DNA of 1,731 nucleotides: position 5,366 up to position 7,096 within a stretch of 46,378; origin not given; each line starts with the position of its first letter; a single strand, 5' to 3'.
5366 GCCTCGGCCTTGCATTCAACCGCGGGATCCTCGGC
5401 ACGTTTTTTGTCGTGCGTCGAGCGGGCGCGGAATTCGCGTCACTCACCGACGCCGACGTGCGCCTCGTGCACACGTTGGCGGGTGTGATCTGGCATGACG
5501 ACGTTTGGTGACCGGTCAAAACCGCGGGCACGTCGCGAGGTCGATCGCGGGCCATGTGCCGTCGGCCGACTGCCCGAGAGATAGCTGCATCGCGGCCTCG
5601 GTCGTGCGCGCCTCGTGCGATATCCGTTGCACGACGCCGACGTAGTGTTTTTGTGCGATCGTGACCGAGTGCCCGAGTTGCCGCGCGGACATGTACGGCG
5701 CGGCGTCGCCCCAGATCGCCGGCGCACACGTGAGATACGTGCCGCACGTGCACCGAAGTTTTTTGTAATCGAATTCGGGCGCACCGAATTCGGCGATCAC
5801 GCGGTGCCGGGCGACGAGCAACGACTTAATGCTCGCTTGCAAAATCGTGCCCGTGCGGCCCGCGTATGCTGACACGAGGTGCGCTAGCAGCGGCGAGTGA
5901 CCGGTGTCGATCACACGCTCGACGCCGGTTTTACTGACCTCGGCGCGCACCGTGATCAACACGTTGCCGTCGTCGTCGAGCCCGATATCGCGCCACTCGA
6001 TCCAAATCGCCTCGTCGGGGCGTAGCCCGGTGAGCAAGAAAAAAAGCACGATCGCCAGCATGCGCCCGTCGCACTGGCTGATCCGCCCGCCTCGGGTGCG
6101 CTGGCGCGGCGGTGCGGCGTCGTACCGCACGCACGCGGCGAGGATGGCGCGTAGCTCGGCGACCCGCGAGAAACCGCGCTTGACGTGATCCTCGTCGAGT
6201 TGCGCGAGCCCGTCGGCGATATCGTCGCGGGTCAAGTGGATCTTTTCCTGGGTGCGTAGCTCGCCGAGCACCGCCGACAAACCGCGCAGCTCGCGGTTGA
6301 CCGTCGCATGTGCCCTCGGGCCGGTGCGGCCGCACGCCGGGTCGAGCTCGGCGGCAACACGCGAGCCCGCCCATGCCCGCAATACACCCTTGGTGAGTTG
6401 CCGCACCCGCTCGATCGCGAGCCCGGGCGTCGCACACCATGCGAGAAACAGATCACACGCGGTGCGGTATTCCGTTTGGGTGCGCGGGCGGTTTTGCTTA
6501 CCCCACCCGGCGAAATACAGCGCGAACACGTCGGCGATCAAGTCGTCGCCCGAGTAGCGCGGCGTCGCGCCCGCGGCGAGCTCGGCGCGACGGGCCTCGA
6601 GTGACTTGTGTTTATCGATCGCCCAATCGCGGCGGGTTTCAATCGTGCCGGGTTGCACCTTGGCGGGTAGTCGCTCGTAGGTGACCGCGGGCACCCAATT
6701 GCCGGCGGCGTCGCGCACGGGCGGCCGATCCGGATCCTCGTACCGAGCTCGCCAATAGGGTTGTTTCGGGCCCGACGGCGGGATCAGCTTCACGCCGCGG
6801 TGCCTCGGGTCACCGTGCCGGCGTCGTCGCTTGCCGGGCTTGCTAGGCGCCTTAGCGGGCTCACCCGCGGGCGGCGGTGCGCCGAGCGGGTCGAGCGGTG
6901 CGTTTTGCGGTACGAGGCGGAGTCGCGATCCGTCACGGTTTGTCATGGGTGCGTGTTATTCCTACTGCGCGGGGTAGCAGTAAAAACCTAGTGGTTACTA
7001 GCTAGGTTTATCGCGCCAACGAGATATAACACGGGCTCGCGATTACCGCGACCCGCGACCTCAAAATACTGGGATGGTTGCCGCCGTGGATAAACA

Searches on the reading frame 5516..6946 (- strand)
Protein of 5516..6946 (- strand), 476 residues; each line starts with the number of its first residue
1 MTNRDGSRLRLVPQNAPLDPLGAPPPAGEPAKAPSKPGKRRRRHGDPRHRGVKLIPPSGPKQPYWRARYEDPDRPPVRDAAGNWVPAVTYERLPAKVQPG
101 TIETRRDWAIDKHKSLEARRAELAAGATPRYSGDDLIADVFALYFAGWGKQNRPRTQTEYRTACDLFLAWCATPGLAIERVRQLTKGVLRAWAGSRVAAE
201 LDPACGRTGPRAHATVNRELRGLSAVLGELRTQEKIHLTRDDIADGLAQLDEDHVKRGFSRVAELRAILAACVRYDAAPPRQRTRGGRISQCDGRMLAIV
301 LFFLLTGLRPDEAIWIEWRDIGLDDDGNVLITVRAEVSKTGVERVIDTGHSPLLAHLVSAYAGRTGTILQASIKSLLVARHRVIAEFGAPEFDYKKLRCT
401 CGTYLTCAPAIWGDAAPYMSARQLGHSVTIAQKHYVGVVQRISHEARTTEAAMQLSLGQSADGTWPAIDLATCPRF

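Call 36: search_protein_families(library=phrogs, proteins=[window:5516-6946:-], max_evalue=0.0001)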
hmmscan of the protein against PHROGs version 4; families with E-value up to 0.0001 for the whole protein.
window:5516-6946:- (476 aa): 1 family
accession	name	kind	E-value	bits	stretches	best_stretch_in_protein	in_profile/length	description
phrog_1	-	integration and excision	2.3e-15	57.9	1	116-356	146-349/611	integrase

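Call 68: search_protein_families(library=pfam, proteins=[window:5516-6946:-], max_evalue=0.01)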
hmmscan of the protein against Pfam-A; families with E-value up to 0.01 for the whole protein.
window:5516-6946:- (476 aa): 1 family
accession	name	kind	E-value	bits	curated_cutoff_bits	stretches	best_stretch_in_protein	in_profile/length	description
PF00589.27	Phage_integrase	-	0.00094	19.4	27.1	1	295-351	23-74/172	Phage integrase family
